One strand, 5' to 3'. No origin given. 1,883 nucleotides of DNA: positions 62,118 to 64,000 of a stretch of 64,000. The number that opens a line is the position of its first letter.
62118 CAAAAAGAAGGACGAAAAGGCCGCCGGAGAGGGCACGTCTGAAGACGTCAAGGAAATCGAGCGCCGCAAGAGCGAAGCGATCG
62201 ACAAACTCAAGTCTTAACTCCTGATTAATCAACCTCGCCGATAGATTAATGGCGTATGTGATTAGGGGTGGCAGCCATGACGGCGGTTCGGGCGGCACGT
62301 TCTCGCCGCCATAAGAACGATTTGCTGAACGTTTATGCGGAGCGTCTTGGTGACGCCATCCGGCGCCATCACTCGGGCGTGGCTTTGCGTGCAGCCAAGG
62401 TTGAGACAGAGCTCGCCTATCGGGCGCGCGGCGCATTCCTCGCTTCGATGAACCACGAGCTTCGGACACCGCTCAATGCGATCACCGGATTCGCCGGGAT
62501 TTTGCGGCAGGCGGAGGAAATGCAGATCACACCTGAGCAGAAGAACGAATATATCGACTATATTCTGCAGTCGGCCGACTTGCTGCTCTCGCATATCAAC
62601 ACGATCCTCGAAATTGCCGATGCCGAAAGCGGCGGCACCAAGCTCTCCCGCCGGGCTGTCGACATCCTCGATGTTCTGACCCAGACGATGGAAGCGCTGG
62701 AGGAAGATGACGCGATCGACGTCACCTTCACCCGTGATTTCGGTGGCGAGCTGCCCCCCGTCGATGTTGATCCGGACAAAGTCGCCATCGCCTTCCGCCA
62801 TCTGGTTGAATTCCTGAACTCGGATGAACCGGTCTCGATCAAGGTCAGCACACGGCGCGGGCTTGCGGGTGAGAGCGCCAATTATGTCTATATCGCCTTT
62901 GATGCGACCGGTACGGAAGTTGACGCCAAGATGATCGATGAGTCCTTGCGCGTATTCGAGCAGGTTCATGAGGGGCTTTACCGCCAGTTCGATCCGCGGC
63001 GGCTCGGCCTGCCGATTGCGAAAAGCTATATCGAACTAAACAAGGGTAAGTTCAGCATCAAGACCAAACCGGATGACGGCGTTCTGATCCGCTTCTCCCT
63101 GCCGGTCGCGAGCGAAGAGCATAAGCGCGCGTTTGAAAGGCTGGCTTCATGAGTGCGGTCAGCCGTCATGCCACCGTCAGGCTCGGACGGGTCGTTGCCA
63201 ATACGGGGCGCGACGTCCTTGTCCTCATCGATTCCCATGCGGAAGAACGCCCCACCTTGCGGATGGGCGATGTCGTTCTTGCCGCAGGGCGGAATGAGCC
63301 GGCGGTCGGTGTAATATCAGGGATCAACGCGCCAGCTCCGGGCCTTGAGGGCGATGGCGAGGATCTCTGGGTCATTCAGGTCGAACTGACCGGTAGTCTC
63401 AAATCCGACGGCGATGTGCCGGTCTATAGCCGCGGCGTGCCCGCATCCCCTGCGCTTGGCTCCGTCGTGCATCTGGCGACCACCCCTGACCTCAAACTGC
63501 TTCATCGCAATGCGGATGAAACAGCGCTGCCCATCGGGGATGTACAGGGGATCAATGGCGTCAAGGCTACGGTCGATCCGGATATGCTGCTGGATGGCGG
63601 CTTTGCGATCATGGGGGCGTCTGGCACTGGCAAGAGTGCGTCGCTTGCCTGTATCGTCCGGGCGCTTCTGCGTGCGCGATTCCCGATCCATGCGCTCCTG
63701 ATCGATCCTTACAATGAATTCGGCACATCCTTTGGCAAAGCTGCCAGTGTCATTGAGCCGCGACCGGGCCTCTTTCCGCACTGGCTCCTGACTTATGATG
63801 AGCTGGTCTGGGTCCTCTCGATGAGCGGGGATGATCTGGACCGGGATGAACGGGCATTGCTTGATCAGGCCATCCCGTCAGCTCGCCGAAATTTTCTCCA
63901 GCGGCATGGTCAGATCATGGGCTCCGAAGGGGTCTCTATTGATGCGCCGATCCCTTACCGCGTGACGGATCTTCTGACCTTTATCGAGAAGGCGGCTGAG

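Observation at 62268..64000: Cytoplasmic histidine kinase translationally coupled to a HerA/DUF87-like ATPase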

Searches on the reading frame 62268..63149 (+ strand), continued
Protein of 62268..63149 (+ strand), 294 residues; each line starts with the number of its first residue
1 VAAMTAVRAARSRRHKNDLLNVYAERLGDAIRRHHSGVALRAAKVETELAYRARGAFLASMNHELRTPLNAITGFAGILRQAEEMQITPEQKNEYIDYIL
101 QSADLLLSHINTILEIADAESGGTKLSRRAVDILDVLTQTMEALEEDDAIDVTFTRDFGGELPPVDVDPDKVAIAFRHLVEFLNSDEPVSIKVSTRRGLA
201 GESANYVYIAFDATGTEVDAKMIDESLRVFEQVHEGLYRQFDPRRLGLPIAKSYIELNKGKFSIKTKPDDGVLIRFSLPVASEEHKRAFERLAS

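Call 88: search_protein_families(library=pfam, proteins=[P0126, L047:5920-8028:+, L047:5028-5912:+, L014:4983-5867:+, L007:8001-8918:+, L092:1508-2380:+, L001:10001-10885:+], max_evalue=0.01)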
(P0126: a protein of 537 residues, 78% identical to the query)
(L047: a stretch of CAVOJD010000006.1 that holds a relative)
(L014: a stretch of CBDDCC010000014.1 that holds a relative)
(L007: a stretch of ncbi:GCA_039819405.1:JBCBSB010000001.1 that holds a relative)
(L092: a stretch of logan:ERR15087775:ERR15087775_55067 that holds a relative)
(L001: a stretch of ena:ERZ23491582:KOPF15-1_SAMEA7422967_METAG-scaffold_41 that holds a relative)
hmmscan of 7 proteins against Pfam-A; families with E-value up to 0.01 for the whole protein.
P0126 (537 aa): 2 families
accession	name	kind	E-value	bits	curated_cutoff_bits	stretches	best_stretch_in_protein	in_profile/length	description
PF01935.23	DUF87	-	7e-18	66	23.2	1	128-361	2-219/220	Helicase HerA, central domain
PF13191.12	AAA_16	-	0.007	17.3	32.6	0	152-195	27-73/167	AAA ATPase domain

L047:5920-8028:+ (703 aa): 4 families
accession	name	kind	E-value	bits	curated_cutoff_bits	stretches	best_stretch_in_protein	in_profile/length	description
PF01935.23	DUF87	-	2.1e-41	142.9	23.2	1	149-393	1-219/220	Helicase HerA, central domain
PF10412.15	TrwB_AAD_bind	-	7.7e-06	25.5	20.5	1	171-237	15-81/387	Type IV secretion-system coupling protein DNA-binding domain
PF01580.24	FtsK_SpoIIIE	-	5.8e-05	23.1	24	0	168-201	39-70/221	FtsK/SpoIIIE family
PF12846.13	AAA_10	-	0.0012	18.5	27.5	0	172-219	22-66/362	AAA-like domain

L047:5028-5912:+ (295 aa): 3 families
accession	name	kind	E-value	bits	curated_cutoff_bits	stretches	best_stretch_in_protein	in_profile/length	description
PF02518.31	HATPase_c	-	2.6e-28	99.1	26.4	1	164-276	1-110/111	Histidine kinase-, DNA gyrase B-, and HSP90-like ATPase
PF00512.31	HisKA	-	4.3e-19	68.8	26.9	1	49-117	2-66/66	His Kinase A (phospho-acceptor) domain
PF13589.12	HATPase_c_3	-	9.3e-05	22.9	25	1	170-231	4-62/137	Histidine kinase-, DNA gyrase B-, and HSP90-like ATPase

L014:4983-5867:+ (295 aa): 3 families
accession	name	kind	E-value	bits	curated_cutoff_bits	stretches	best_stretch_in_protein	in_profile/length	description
PF02518.31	HATPase_c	-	1.4e-30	106.5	26.4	1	177-288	2-110/111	Histidine kinase-, DNA gyrase B-, and HSP90-like ATPase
PF00512.31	HisKA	-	6e-21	74.7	26.9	1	62-131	1-66/66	His Kinase A (phospho-acceptor) domain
PF13589.12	HATPase_c_3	-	0.0013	19.2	25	1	184-241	6-60/137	Histidine kinase-, DNA gyrase B-, and HSP90-like ATPase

L007:8001-8918:+ (306 aa): 2 families
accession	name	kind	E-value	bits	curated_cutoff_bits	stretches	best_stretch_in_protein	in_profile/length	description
PF02518.31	HATPase_c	-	1.9e-19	70.6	26.4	1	163-275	1-110/111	Histidine kinase-, DNA gyrase B-, and HSP90-like ATPase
PF00512.31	HisKA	-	4.6e-17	62.3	26.9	1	48-117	1-66/66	His Kinase A (phospho-acceptor) domain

L092:1508-2380:+ (291 aa): 2 families
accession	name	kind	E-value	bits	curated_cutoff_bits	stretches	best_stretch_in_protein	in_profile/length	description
PF00512.31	HisKA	-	8.7e-16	58.2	26.9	1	50-119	1-66/66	His Kinase A (phospho-acceptor) domain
PF02518.31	HATPase_c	-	0.00013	22.8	26.4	1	175-278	16-110/111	Histidine kinase-, DNA gyrase B-, and HSP90-like ATPase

L001:10001-10885:+ (295 aa): 2 families
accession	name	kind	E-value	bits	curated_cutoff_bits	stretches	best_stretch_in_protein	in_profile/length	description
PF00512.31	HisKA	-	8.2e-16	58.3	26.9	1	51-119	2-66/66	His Kinase A (phospho-acceptor) domain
PF02518.31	HATPase_c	-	9e-05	23.3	26.4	1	175-281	10-109/111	Histidine kinase-, DNA gyrase B-, and HSP90-like ATPase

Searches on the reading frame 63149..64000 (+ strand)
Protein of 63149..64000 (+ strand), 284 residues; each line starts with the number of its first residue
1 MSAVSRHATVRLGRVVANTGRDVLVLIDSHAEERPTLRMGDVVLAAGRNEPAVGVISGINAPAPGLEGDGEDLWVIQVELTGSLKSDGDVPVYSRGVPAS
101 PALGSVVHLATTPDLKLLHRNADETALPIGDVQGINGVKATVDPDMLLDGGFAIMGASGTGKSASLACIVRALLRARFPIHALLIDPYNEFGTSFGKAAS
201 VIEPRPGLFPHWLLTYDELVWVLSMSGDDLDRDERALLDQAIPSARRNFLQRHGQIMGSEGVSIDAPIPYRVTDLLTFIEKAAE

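Call 4: search_protein_families(library=pfam, proteins=[window:63149-64000:+], max_evalue=0.1)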
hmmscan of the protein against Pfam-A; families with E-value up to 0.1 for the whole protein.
window:63149-64000:+ (284 aa): 2 families
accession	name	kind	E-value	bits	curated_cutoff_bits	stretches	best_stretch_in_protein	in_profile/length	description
PF01935.23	DUF87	-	7.5e-15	56.1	23.2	1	128-276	2-145/220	Helicase HerA, central domain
PF13191.12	AAA_16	-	0.02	15.8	32.6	1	152-195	27-73/167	AAA ATPase domain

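Call 5: search_protein_families(library=ncbifam, proteins=[window:63149-64000:+], max_evalue=0.1)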
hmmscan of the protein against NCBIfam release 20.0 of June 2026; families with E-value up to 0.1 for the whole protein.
window:63149-64000:+ (284 aa): 5 families
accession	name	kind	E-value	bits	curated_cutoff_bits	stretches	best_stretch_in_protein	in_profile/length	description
NF042944.1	HerA_antiphage_2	equivalog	2.6e-09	36.4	850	1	106-281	91-267/576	anti-phage-associated helicase HerA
NF040819.1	helicase_HerA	equivalog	1e-05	24.3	970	1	75-175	85-182/561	DNA double-strand break repair helicase HerA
NF042943.1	HerA_antiphage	equivalog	0.0056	15.3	800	1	83-176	89-183/566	anti-phage-associated helicase HerA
NF040937.1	HerA_Thermprot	equivalog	0.029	12.8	800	1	100-205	96-194/487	DNA double-strand break repair helicase HerA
NF005992.0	PRK08116.1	subfamily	0.087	11.9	189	0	151-180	116-145/269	hypothetical protein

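Call 6: search_protein_families(library=padloc, proteins=[window:63149-64000:+], max_evalue=0.1)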
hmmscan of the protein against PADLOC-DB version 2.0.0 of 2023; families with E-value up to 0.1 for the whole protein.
window:63149-64000:+ (284 aa): 14 families
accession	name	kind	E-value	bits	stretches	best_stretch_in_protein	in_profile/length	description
PDLC04105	HerA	-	3.4e-26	89.9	1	1-281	1-308/576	-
PDLC04101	HerA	-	5.5e-12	43.1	1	209-281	238-310/400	-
PDLC04098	HerA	-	9.1e-10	35.7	1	89-175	113-200/686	-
PDLC02188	HerA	-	4.5e-09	33.7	1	136-281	131-278/578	-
PDLC04103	HerA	-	8.5e-08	29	1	93-227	111-254/579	-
PDLC04102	HerA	-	1.2e-06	25.2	1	119-201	145-232/654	-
PDLC04107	HerA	-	4.2e-06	24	1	87-271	101-305/306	-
PDLC04104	HerA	-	4.2e-06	23.8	1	209-281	40-112/379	-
PDLC02185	HerA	-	1.3e-05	22.2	1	77-176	90-191/585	-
PDLC04106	HerA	-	1.5e-05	21.8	1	75-223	88-261/667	-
PDLC04100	HerA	-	2.5e-05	21.2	1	76-195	89-208/580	-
PDLC04099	HerA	-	0.00011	19.6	1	92-172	107-192/214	-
PDLC04097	HerA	-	0.00012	18.9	1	75-178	90-189/618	-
PDLC04140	mad8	-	0.0015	16.1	1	141-202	19-70/314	mads_8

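Call 7: find_homologous_proteins(query=window:63149-64000:+)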
Query window:63149-64000:+ (284 aa): 1 proteins with E <= 0.001 among 3509 candidates.
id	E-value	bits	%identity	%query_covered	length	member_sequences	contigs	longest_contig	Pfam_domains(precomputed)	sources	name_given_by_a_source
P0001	9.4e-95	335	54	97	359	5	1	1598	PF01935.24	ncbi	ncbi:MAG: DUF87 domain-containing protein, partial [Pseudomonadota bacterium]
